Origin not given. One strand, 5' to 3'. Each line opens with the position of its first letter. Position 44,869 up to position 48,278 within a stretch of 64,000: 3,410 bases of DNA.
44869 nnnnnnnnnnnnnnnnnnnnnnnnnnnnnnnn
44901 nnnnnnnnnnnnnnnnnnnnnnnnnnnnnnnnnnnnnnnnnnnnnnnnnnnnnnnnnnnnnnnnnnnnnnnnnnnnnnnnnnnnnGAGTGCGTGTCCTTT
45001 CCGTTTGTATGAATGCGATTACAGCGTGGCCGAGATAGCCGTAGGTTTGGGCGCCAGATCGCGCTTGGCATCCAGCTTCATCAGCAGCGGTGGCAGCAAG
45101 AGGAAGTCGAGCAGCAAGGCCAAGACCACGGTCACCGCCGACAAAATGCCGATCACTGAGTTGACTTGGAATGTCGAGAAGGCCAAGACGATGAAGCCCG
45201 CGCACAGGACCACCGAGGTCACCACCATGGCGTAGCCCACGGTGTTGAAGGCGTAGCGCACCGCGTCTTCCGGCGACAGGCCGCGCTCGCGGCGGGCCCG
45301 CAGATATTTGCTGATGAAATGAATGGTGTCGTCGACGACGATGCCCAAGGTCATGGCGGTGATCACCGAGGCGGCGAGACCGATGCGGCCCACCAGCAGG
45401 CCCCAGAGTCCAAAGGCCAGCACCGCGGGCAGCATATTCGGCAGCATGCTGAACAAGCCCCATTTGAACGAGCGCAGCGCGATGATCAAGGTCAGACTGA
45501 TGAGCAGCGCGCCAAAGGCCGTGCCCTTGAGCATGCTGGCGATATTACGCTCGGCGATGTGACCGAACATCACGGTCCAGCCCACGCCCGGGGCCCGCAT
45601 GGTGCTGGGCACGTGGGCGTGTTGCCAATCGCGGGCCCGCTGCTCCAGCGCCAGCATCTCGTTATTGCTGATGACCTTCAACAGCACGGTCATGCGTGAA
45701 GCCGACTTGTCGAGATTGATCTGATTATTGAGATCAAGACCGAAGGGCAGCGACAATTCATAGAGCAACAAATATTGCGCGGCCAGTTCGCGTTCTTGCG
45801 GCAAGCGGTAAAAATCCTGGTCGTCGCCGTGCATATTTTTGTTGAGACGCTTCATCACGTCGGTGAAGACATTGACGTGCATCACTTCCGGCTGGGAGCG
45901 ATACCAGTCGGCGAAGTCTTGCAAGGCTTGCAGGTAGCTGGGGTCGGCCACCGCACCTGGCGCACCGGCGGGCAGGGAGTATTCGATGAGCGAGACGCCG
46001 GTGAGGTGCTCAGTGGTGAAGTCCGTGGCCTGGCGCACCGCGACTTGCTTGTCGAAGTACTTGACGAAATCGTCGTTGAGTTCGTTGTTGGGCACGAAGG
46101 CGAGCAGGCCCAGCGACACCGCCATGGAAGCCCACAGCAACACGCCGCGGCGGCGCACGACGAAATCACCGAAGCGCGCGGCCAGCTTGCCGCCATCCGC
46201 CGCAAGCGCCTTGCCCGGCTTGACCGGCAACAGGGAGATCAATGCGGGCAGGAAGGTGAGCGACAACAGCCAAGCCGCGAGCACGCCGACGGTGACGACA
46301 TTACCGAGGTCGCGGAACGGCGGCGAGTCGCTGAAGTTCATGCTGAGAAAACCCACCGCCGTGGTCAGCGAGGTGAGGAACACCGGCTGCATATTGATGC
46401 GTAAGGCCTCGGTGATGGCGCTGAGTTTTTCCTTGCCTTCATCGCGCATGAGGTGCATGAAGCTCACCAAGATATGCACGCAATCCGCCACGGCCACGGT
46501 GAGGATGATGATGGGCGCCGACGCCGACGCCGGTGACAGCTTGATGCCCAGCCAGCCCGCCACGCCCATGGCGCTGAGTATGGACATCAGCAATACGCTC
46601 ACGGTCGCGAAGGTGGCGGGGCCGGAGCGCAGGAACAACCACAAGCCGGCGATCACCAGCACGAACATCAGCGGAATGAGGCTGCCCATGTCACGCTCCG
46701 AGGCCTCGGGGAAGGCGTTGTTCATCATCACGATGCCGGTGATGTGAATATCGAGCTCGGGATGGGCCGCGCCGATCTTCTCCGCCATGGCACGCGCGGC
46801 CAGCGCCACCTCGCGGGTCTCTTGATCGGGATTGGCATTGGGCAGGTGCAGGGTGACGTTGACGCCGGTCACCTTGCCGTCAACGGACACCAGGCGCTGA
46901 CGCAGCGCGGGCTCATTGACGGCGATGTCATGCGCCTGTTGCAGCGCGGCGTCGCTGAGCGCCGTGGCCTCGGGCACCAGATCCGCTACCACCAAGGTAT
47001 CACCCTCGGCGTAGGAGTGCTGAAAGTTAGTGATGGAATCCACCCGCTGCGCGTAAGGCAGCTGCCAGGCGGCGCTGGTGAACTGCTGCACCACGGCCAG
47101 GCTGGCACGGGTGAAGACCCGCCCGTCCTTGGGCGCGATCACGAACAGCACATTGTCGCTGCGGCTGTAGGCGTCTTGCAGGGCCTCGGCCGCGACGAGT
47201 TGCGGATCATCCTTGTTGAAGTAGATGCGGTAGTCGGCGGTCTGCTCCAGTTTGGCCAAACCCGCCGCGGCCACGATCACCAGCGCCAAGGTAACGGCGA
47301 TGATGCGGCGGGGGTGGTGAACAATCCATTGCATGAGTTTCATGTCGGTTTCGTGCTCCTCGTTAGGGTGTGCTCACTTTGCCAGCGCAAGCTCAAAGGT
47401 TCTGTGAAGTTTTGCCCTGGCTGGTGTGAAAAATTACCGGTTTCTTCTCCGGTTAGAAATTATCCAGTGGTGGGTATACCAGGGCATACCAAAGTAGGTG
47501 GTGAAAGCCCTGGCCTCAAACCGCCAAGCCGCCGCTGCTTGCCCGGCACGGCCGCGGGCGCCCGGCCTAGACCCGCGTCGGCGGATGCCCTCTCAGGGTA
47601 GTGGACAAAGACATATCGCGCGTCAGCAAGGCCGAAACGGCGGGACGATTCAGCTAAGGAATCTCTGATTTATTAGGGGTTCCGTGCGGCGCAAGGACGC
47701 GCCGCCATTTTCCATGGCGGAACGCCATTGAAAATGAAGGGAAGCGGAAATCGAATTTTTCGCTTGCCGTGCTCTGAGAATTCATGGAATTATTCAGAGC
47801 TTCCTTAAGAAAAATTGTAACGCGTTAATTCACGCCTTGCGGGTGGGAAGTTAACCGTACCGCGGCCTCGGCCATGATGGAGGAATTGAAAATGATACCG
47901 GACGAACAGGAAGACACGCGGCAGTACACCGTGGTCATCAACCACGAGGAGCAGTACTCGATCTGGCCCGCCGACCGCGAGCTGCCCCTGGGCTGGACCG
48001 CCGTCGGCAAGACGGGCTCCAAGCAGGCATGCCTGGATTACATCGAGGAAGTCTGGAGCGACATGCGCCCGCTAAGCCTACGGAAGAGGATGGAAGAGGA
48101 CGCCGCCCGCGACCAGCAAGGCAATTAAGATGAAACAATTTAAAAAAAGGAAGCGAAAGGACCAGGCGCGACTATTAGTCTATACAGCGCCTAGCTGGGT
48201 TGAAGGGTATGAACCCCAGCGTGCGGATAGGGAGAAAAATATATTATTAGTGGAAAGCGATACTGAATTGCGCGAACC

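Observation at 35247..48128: Uncharacterised lipid-tailed NRPS cluster: mmpL-FAAL-ACAD-ACP-NRPS(C-A-T-TE)-SRPBCC-PPTase-acylphosphatase plus divergent MbtH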

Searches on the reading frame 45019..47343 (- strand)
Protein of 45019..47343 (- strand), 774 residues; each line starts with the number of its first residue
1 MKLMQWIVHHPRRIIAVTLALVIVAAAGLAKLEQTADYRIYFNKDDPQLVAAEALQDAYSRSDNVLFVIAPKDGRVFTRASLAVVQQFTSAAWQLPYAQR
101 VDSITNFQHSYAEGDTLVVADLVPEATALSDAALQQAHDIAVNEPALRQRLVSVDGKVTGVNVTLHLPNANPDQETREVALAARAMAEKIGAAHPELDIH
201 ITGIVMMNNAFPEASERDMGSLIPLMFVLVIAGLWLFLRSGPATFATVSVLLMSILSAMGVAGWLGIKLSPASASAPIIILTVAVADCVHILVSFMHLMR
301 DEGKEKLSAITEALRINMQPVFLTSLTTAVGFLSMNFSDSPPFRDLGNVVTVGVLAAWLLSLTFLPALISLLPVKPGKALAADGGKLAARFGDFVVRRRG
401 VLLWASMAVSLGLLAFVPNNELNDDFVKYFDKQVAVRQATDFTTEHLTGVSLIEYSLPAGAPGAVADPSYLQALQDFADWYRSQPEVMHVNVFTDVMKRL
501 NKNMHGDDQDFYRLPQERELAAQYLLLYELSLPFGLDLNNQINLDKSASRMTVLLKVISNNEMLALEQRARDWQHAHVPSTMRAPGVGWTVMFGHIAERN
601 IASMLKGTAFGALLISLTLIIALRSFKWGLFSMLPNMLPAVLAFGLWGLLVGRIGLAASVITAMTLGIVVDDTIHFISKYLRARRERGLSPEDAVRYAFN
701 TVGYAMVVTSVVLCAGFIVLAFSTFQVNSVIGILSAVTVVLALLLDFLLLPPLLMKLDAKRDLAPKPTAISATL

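Call 3: search_protein_families(library=pfam, proteins=[window:45019-47343:-], max_evalue=0.01)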
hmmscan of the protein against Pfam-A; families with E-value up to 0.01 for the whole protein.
window:45019-47343:- (774 aa): 4 families
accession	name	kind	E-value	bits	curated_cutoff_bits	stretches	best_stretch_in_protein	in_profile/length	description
PF03176.21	MMPL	-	1.1e-34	120.4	20.5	2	130-375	60-305/333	MMPL family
PF12349.14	Sterol-sensing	-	3.3e-09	37.2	22.3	1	244-371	9-135/153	Sterol-sensing domain of SREBP cleavage-activation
PF00873.25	ACR_tran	-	1.1e-08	33.8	28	2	601-748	330-476/1021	AcrB/AcrD/AcrF family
PF02460.24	Patched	-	3.9e-08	33.6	23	1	247-370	34-155/156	Patched SSD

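Call 4: search_protein_families(library=ncbifam, proteins=[window:45019-47343:-], max_evalue=0.01)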
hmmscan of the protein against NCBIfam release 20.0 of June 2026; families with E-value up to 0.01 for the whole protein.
window:45019-47343:- (774 aa): 14 families
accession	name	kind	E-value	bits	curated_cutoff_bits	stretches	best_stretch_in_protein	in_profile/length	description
TIGR00921.1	2A067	subfamily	1.2e-48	165.7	351.9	2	10-374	3-348/733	hydrophobe/amphiphile efflux-3 (HAE3) family transporter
TIGR00833.1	actII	subfamily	1.6e-35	122.7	874.7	2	140-493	99-455/910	MMPL family RND transporter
TIGR03480.1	HpnN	hypoth_equivalog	2.5e-33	115.1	751.85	2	181-432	232-481/862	hopanoid biosynthesis associated RND transporter like protein HpnN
NF052374.1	HopndTporHpnN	equivalog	5.3e-12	44.6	1100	1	193-417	248-469/858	hopanoid transporter HpnN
TIGR00915.1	2A0602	subfamily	3.8e-11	41.6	940.35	2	596-749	332-484/1050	efflux RND transporter permease subunit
NF007842.1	PRK10555.1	equivalog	1.8e-10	39.4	1854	2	601-748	337-483/1036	multidrug efflux RND transporter permease AcrD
NF000282.2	RND_permease_1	subfamily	4.8e-10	38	1250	2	603-746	338-480/1029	multidrug efflux RND transporter permease subunit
NF011706.2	PRK15127.1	equivalog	4.4e-09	34.8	2150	2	606-748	342-483/1049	multidrug efflux RND transporter permease subunit AcrB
TIGR00914.1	2A0601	subfamily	1.7e-07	29.4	701.45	1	219-372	880-1035/1051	CusA/CzcA family heavy metal efflux RND transporter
NF000037.1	RND_perm_OqxB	exception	2e-06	25.9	2200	1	612-746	351-487/1050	multidrug efflux RND transporter permease subunit OqxB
TIGR00918.1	2A060602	subfamily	3.7e-06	24.9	1120.4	1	228-374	978-1119/1145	transmembrane receptor Patched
NF045600.2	BstA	equivalog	2.5e-05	22.4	1400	1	611-760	294-442/903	sterol transporter cytoplasmic membrane protein BstA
NF007131.0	PRK09577.1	equivalog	4.2e-05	21.4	1768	1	610-732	345-467/1045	multidrug efflux RND transporter permease subunit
TIGR00916.1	2A0604s01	subfamily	6e-05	22.7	148.6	1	223-357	92-226/231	SecD/SecF family protein translocase subunit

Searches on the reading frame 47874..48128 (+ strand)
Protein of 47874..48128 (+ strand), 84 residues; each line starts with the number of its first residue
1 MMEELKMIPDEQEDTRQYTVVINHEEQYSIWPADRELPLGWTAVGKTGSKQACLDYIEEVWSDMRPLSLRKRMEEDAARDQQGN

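Call 3: search_protein_families(library=pfam, proteins=[window:47874-48128:+], max_evalue=0.01)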
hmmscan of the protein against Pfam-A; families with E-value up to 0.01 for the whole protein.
window:47874-48128:+ (84 aa): 1 family
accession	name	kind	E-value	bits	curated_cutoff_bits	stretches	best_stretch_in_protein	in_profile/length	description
PF03621.18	MbtH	-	9.8e-25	86.2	27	1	10-59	4-53/53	MbtH-like protein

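Call 4: search_protein_families(library=ncbifam, proteins=[window:47874-48128:+], max_evalue=0.01)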
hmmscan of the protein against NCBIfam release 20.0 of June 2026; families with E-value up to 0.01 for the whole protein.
window:47874-48128:+ (84 aa): 0 families
